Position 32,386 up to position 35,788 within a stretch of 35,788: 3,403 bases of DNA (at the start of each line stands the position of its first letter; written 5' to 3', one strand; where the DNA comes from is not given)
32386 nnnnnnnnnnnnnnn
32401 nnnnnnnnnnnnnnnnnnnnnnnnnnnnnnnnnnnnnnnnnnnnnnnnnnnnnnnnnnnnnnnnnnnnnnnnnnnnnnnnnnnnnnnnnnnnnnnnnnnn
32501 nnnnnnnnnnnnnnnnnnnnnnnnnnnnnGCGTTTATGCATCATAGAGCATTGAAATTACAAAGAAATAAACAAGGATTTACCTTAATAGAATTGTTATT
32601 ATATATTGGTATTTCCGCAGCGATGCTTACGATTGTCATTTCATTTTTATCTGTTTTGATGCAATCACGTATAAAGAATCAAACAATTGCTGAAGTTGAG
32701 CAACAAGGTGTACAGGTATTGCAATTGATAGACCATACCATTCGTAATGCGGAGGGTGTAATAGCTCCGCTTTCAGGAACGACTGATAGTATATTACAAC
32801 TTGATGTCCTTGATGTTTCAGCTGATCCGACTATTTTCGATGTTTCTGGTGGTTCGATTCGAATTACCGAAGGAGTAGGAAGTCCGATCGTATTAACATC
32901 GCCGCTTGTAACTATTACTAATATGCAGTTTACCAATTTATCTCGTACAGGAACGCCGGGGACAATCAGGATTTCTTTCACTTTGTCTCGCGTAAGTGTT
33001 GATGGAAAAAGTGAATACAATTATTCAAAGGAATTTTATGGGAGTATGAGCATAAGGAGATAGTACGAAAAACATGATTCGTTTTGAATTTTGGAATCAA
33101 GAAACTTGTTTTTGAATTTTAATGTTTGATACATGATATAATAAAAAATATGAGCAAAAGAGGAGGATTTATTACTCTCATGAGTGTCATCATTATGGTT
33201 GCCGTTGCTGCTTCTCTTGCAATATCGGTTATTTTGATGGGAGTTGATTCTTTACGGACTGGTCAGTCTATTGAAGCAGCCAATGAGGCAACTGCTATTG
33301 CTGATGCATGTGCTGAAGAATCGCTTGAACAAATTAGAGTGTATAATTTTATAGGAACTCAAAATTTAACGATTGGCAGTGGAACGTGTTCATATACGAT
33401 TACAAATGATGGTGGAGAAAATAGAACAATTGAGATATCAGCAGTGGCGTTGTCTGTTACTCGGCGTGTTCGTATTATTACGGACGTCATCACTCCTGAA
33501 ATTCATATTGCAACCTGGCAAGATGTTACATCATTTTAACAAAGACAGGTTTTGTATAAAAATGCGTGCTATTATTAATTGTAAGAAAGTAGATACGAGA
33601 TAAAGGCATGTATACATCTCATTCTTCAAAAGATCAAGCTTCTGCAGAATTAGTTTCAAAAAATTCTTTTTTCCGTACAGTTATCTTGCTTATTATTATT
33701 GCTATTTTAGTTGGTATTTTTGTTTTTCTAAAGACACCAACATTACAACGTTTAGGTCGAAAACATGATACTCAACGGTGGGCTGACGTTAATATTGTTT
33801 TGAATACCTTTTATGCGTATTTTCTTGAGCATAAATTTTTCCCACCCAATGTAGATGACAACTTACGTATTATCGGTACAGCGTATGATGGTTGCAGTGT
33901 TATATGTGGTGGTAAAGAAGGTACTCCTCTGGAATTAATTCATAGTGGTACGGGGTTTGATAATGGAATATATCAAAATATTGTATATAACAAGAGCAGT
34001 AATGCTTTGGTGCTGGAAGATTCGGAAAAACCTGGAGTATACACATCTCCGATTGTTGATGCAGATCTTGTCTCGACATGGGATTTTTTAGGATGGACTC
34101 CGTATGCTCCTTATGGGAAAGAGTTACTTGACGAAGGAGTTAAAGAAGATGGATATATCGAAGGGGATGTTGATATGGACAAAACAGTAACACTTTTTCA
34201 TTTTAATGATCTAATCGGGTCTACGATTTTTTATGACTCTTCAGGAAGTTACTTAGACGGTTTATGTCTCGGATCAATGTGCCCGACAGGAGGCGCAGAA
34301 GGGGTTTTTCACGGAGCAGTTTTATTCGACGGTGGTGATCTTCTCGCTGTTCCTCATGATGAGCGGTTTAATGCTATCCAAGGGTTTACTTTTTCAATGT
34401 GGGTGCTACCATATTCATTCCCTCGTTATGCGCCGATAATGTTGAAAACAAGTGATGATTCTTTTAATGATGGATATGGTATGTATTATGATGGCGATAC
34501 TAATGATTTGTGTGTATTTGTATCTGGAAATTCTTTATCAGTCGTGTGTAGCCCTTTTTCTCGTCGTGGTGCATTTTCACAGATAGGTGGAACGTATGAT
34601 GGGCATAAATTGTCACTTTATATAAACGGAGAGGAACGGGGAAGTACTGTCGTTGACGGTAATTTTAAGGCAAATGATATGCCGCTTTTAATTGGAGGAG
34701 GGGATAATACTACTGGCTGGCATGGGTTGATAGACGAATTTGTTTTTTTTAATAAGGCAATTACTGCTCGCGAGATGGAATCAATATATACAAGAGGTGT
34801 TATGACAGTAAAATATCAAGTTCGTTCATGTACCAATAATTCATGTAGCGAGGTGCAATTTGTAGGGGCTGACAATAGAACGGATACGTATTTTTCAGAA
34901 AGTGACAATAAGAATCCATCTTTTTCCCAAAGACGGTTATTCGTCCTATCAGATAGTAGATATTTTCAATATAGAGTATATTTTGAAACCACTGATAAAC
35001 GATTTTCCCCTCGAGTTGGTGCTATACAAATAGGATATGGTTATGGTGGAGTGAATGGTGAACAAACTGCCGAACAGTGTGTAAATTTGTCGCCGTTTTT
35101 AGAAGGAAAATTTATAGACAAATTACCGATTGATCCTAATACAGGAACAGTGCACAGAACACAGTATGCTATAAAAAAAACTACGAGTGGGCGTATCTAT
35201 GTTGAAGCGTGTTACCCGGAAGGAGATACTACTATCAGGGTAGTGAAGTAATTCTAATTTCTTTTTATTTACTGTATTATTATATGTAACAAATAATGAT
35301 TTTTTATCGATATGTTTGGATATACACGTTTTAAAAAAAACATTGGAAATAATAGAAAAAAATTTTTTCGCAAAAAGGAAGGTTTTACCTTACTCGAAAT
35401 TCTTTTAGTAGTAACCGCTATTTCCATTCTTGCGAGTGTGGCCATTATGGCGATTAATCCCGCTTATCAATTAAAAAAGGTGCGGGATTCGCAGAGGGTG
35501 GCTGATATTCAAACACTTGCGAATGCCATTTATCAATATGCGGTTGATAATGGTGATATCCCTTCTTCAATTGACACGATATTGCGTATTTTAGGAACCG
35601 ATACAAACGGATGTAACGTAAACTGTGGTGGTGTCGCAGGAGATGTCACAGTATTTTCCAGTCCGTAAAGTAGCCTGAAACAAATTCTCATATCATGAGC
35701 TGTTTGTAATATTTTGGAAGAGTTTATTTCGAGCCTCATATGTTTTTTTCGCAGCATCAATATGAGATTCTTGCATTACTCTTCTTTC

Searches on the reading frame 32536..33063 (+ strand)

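Call 5: search_protein_families(library=pfam, proteins=[window:32536-33063:+], max_evalue=0.1)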
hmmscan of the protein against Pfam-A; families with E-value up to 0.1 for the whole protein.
window:32536-33063:+ (175 aa): 1 family
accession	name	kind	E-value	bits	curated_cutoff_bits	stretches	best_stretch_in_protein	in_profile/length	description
PF07963.17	N_methyl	-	6.9e-06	25.9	21.2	1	10-34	2-26/27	Prokaryotic N-terminal methylation motif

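Call 7: search_protein_families(library=ncbifam, proteins=[window:32536-33063:+], max_evalue=1)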
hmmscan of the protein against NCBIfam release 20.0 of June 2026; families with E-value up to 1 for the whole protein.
window:32536-33063:+ (175 aa): 14 families
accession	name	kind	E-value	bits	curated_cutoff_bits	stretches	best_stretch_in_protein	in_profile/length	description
NF007848.0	PRK10557.1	equivalog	0.00012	21.4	120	1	7-72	5-70/192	prepilin peptidase-dependent protein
NF038304.1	EPS_HpsC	equivalog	0.00013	21.6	200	1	3-62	11-70/318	hormogonium polysaccharide secretion pseudopilin HpsC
NF040982.1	ComGD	equivalog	0.0028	18.1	70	1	13-57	2-46/139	competence type IV pilus minor pilin ComGD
NF041013.1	T4P_ComGE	equivalog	0.0037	17.3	49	1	11-63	2-50/83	competence type IV pilus minor pilin ComGE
NF041002.1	pilin_ComGF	equivalog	0.011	16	80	1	13-49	2-37/139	competence type IV pilus minor pilin ComGF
TIGR02599.1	TIGR02599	subfamily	0.02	14.2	256.5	1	14-55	1-40/361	Verru_Chthon cassette protein C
TIGR01842.1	type_I_sec_PrtD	subfamily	0.027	13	510.15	1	22-75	141-193/544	type I secretion system permease/ATPase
NF007800.0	PRK10506.1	equivalog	0.038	13.8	158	1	9-72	5-61/163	prepilin peptidase-dependent protein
NF053520.1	HK_Porph_FimS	equivalog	0.039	12.2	600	1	21-137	357-464/618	sensor histidine kinase FimS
TIGR01707.1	gspI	equivalog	0.042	14.3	44.35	1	14-54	1-43/101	type II secretion system minor pseudopilin GspI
NF007862.0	PRK10574.1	equivalog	0.044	13.9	138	1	11-36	3-28/145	prepilin peptidase-dependent pilin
TIGR02532.1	IV_pilin_GFxxxE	domain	0.11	12.4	16.3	1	12-34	1-23/24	prepilin-type N-terminal cleavage/methylation domain-containing protein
NF007660.0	PRK10332.1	equivalog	0.17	12.4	86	1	10-66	6-62/107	prepilin-type N-terminal cleavage/methylation domain-containing protein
TIGR01708.2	typeII_sec_gspH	equivalog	0.28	11.1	80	1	13-36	2-26/169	type II secretion system minor pseudopilin GspH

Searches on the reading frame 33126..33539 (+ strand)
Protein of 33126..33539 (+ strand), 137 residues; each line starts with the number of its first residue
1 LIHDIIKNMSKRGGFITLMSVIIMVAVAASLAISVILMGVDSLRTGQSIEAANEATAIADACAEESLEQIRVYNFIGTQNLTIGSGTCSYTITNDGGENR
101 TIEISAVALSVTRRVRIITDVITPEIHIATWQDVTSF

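Call 5: search_protein_families(library=pfam, proteins=[window:33126-33539:+], max_evalue=0.1)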
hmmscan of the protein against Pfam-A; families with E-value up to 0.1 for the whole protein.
window:33126-33539:+ (137 aa): 1 family
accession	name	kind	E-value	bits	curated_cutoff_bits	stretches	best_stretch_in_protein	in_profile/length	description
PF15833.10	DUF4714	-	0.068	13.7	27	1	9-78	79-147/149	Domain of unknown function (DUF4714)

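Call 7: search_protein_families(library=ncbifam, proteins=[window:33126-33539:+], max_evalue=1)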
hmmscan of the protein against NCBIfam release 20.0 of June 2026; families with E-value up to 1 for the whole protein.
window:33126-33539:+ (137 aa): 0 families

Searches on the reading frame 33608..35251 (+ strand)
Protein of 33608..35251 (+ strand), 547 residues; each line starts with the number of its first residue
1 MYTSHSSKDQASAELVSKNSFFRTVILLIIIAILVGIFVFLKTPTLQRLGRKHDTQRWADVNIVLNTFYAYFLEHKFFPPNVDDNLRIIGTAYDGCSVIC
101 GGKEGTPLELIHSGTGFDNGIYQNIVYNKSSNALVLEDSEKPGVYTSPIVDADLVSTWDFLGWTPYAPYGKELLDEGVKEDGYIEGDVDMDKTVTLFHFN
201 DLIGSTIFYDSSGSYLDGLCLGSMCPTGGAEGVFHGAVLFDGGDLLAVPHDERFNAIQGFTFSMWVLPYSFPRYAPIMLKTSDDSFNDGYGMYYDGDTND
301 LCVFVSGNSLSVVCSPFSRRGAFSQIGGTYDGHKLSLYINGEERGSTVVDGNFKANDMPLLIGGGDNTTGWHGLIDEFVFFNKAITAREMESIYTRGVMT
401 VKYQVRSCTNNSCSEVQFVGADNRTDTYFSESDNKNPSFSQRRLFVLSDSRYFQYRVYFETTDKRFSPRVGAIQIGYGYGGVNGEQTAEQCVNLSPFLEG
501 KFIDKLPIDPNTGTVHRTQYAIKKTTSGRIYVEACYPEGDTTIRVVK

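Call 5: search_protein_families(library=pfam, proteins=[window:33608-35251:+], max_evalue=0.1)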
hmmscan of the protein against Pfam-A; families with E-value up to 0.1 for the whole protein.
window:33608-35251:+ (547 aa): 1 family
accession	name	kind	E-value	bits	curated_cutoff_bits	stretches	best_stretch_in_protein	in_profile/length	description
PF13385.13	Laminin_G_3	-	1.6e-22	80.7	27.6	1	242-389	3-149/151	Concanavalin A-like lectin/glucanases superfamily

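Call 7: search_protein_families(library=ncbifam, proteins=[window:33608-35251:+], max_evalue=1)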
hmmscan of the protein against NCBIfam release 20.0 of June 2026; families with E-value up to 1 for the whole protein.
window:33608-35251:+ (547 aa): 1 family
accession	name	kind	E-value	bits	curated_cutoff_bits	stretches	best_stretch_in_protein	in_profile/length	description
NF052521.1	TafC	equivalog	5.1e-07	29.1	410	1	240-396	197-362/373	TafC family fimbrial protein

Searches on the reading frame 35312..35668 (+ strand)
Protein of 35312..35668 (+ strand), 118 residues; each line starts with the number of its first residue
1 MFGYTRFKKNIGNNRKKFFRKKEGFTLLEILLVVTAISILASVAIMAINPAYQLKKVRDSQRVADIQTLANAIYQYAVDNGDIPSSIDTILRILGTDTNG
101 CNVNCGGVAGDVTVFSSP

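Call 5: search_protein_families(library=pfam, proteins=[window:35312-35668:+], max_evalue=0.1)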
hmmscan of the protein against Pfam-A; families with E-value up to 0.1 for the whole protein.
window:35312-35668:+ (118 aa): 3 families
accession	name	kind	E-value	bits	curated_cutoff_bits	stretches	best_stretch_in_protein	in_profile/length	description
PF07963.17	N_methyl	-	2e-05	24.4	21.2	1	20-44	2-26/27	Prokaryotic N-terminal methylation motif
PF10858.15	DUF2659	-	0.0085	16.2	27.7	1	29-75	23-66/216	Protein of unknown function (DUF2659)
PF08334.16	T2SSG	-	0.021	15.3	21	1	54-91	6-43/108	Type II secretion system (T2SS), protein G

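Call 7: search_protein_families(library=ncbifam, proteins=[window:35312-35668:+], max_evalue=1)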
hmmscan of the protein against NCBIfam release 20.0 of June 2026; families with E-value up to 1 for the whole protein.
window:35312-35668:+ (118 aa): 16 families
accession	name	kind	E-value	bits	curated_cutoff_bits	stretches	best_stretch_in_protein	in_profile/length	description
TIGR01710.1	typeII_sec_gspG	equivalog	7.6e-09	35.7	88.85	1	24-89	2-65/134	type II secretion system major pseudopilin GspG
TIGR01708.2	typeII_sec_gspH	equivalog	6.3e-07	29.5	80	1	23-78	2-55/169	type II secretion system minor pseudopilin GspH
TIGR02532.1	IV_pilin_GFxxxE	domain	1.1e-05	25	16.3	1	24-45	3-24/24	prepilin-type N-terminal cleavage/methylation domain-containing protein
NF040999.1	pilin_ComGC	equivalog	1.5e-05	25.1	75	1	23-85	2-62/84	competence type IV pilus major pilin ComGC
NF040982.1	ComGD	equivalog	1.8e-05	25.2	70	1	23-78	2-55/139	competence type IV pilus minor pilin ComGD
NF007862.0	PRK10574.1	equivalog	4e-05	23.8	138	1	21-60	3-37/145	prepilin peptidase-dependent pilin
NF041775.1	typeIV_PilA_Myxo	equivalog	0.00046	20.2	400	1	17-48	5-36/214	type IV pilin protein PilA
TIGR02596.1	TIGR02596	subfamily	0.00084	19.5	70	1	25-65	1-42/196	Verru_Chthon cassette protein D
NF007800.0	PRK10506.1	equivalog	0.0017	18.2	158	1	17-50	3-36/163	prepilin peptidase-dependent protein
NF007848.0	PRK10557.1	equivalog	0.0029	17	120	1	18-74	6-61/192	prepilin peptidase-dependent protein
NF041013.1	T4P_ComGE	equivalog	0.0058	16.7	49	1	21-75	2-55/83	competence type IV pilus minor pilin ComGE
TIGR01707.1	gspI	equivalog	0.009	16.5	44.35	1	24-71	1-42/101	type II secretion system minor pseudopilin GspI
TIGR01711.1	gspJ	equivalog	0.016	15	64.85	1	24-68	2-40/192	type II secretion system minor pseudopilin GspJ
NF041002.1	pilin_ComGF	equivalog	0.031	14.5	80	1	23-59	2-38/139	competence type IV pilus minor pilin ComGF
NF047827.1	T3SSXpsH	equivalog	0.036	13.9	160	1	24-62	2-40/145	type II secretion system protein XpsH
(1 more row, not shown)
